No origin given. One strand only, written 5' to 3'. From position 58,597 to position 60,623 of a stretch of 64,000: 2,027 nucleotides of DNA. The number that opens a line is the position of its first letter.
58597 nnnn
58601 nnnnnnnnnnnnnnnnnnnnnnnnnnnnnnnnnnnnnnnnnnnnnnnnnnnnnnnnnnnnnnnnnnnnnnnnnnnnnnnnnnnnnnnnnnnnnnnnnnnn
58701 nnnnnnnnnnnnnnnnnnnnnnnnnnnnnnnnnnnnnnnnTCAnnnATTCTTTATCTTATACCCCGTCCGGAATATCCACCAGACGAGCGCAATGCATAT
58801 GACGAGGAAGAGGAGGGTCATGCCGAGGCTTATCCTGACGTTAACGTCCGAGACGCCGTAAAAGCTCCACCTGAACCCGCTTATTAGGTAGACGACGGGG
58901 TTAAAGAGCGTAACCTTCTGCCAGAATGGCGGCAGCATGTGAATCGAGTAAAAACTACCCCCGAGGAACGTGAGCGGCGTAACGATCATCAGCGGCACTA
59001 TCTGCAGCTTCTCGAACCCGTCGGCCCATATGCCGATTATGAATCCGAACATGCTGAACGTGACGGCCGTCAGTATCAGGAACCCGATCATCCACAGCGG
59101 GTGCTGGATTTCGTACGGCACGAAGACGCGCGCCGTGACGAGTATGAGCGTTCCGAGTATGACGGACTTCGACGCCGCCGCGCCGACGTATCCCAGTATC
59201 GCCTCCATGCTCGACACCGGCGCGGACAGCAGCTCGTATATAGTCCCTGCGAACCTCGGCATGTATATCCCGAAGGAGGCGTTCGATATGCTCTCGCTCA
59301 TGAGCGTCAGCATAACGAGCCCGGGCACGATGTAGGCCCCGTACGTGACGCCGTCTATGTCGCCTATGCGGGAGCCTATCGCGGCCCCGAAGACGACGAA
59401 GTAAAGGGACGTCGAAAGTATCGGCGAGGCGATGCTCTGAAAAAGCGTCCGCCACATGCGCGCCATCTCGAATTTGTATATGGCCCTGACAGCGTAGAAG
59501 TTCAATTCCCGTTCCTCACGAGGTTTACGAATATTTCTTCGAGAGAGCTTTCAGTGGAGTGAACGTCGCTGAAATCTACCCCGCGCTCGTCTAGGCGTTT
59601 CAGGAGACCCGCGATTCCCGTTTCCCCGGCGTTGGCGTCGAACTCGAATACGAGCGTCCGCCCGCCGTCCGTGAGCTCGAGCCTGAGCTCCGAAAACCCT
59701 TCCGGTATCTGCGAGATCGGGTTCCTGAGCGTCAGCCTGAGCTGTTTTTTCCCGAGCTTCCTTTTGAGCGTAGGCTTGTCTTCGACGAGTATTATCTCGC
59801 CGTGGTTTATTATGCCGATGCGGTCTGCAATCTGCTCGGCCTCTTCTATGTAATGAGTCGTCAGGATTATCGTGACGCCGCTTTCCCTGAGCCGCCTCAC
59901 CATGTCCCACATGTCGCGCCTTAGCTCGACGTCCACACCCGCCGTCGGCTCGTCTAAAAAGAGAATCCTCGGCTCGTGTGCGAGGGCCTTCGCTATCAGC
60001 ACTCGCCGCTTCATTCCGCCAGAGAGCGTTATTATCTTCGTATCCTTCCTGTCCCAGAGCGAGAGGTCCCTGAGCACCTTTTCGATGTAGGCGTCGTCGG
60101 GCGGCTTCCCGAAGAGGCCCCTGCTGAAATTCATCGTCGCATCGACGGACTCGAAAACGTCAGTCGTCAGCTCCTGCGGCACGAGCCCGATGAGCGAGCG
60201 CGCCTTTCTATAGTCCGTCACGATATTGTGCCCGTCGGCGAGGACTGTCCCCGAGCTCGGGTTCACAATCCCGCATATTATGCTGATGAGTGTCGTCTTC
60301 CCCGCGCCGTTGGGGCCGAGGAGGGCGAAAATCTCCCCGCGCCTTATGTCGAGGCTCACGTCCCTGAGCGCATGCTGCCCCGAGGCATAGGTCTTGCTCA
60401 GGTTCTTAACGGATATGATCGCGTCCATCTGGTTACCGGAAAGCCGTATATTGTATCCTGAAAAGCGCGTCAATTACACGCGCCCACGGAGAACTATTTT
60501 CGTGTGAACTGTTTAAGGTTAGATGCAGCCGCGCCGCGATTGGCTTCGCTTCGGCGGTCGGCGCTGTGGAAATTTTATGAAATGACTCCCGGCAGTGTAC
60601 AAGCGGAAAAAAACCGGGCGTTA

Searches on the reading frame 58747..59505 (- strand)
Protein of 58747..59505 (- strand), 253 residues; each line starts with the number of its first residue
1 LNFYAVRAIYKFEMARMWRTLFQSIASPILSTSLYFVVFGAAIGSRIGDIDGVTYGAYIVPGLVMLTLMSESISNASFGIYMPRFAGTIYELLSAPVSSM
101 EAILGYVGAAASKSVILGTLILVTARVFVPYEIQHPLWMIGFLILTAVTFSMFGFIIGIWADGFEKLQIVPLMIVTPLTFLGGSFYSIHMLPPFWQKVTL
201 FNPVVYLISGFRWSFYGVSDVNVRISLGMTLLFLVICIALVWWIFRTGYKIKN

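Call 18: search_protein_families(library=pfam, proteins=[window:58747-59505:-], max_evalue=0.001)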
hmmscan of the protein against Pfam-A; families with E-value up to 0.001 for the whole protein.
window:58747-59505:- (253 aa): 2 families
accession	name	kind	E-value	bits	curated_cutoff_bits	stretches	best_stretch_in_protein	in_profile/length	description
PF01061.29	ABC2_membrane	-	1.8e-30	106.5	26.9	1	5-216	2-211/211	ABC-2 type transporter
PF12698.13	ABC2_membrane_3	-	2e-08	34.2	31.6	1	55-243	160-347/347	ABC-2 family transporter protein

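Call 20: find_related_loci(query=window:58747-59505:-, collection=genome_contigs, flank=8000)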
Query window:58747-59505:- (253 aa) in genome_contigs; peptide patterns used: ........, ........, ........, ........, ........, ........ (x = any residue, [..] = any of these).
600 stretches matched a pattern (row limit reached: there are more); 589 encode a relative of the query (tblastn E <= 1e-3); the best 80 are kept; 80 distinct loci.
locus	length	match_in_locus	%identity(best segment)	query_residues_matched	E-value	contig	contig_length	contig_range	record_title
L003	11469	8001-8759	95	1-253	9e-158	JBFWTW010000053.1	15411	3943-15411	MAG: Candidatus Dadabacteria bacterium isolate CA_2019_TPBF_56 NODE_16963_length_15411_cov_4.934899_TPBF, whole genome s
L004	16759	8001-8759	83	1-253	6e-141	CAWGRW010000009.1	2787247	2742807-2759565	MAG: uncultured bacterium isolate MFD06435.bin.1.47 genome assembly, contig: contig_17617, whole genome shotgun sequence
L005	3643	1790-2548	79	1-253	4e-141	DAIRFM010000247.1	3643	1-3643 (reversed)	MAG TPA_asm: Burkholderiales bacterium isolate CTOTU25324 NODE_7184_length_3643_cov_8.059365, whole genome shotgun seque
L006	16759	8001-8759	80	1-253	6e-136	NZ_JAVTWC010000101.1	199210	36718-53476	MAG: Tahibacter sp. isolate labscale reactor_MAG4 NODE_49_length_199210_cov_10.722924, whole genome shotgun sequence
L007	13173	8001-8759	77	1-253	2e-135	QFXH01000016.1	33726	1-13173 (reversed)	MAG: Candidatus Nitrotoga sp. MKT Ga0182805_116, whole genome shotgun sequence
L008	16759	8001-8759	76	1-253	3e-135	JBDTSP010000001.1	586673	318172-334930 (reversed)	MAG: Pseudomonadota bacterium isolate cluster3_bin.274 NODE_2_length_586673_cov_23.105462, whole genome shotgun sequence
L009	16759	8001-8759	78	1-253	2e-135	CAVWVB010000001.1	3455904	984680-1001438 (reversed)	MAG: uncultured Gammaproteobacteria bacterium isolate MFD05442.bin.1.13 genome assembly, contig: contig_21163, whole gen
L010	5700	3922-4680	79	1-253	7e-136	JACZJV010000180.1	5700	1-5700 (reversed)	MAG: Burkholderiales bacterium isolate MAG28 betaproteobacteria_3_contig_1328341, whole genome shotgun sequence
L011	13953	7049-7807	77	1-253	3e-135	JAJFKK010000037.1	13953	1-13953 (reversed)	MAG: Gammaproteobacteria bacterium isolate OFTM102 OFTM102_36, whole genome shotgun sequence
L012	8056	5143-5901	76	1-253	3e-135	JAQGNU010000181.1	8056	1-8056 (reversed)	MAG: Nevskia sp. isolate RYN_595 scaffold_2031424, whole genome shotgun sequence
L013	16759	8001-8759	77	1-253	2e-135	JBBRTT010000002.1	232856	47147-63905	MAG: Lysobacterales bacterium isolate La2_metabat2.271 La2_metabat2.271_K_665653L232856_cov_21.0003, whole genome shotgu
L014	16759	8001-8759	76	1-253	5e-135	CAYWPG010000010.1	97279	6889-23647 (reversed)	MAG TPA_asm: uncultured Alkalilimnicola sp. isolate SRP268622_co1_559 genome assembly, contig: NODE_300_length_97279_cov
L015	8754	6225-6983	74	1-253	2e-134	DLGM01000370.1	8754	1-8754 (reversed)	MAG TPA_asm: Cyanobacteria bacterium UBA7694 UBA7694_contig_23396, whole genome shotgun sequence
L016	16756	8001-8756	77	1-252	8e-135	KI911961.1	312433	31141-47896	Microvirga lupini strain Lut6 genomic scaffold MicLut6DRAFT_MLH.125, whole genome shotgun sequence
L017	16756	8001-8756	76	1-252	1e-134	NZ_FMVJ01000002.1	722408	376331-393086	Microvirga guangxiensis strain CGMCC 1.7666, whole genome shotgun sequence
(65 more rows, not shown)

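Call 26: search_protein_families(library=padloc, proteins=[L003:8975-9685:+, L003:9911-10942:+], max_evalue=0.01)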
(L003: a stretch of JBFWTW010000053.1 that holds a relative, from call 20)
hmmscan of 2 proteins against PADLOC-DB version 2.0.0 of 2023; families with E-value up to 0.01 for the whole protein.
L003:8975-9685:+ (237 aa): 3 families
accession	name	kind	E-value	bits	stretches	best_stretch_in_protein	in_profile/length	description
PDLC00085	GajA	-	0.00065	16.6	1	36-102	380-442/580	AAA ATPase domain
PDLC00070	GajA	-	0.00071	16.3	1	39-114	391-462/596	AAA ATPase domain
PDLC00080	GajA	-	0.0022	14.8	1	39-114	389-465/622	AAA ATPase domain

L003:9911-10942:+ (344 aa): 1 family
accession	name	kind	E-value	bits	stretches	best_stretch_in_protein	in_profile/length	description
PDLC03000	DUF4238-Pers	-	2.5e-06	25.2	1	82-276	57-253/309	-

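Call 27: search_protein_families(library=pfam, proteins=[L003:8975-9685:+, L003:9911-10942:+], max_evalue=0.01)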
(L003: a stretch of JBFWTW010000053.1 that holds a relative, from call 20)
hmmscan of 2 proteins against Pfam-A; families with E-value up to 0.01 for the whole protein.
L003:8975-9685:+ (237 aa): 2 families
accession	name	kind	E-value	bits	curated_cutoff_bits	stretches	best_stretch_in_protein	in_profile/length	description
PF20469.4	OLD-like_TOPRIM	-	9.6e-07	29.7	23.2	1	39-101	7-67/67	Overcoming lysogenization defect protein-like, TOPRIM domain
PF11536.14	DUF3226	-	0.0018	18.5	27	1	39-128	4-93/208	Protein of unknown function (DUF3226)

L003:9911-10942:+ (344 aa): 1 family
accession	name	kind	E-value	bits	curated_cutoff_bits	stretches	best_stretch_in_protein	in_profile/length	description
PF14022.11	DUF4238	-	1.5e-43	149.7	27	1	34-312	1-278/281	Protein of unknown function (DUF4238)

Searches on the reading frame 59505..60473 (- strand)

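Call 18: search_protein_families(library=pfam, proteins=[window:59505-60473:-], max_evalue=0.001)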
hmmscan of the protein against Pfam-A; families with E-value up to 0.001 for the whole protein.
window:59505-60473:- (323 aa): 6 families
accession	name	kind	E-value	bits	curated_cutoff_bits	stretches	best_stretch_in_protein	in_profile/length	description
PF00005.33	ABC_tran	-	6.3e-35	121.2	25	1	36-178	1-137/137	ABC transporter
PF13304.12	AAA_21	-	2.3e-11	44.7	27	1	146-207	234-298/304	AAA domain, putative AbiEii toxin, Type IV TA system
PF13476.12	AAA_23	-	0.00014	23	27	1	37-67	11-40/201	AAA domain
PF13732.12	DrrA1-3_C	-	0.00049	21.2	27.4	0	236-319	6-81/81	ATP-binding protein DrrA1-3-like, C-terminal domain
PF13175.12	AAA_15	-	0.00058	20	32.1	0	36-73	14-50/374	AAA ATPase domain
PF13479.12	AAA_24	-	0.0007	19.9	27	0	183-214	105-136/195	AAA domain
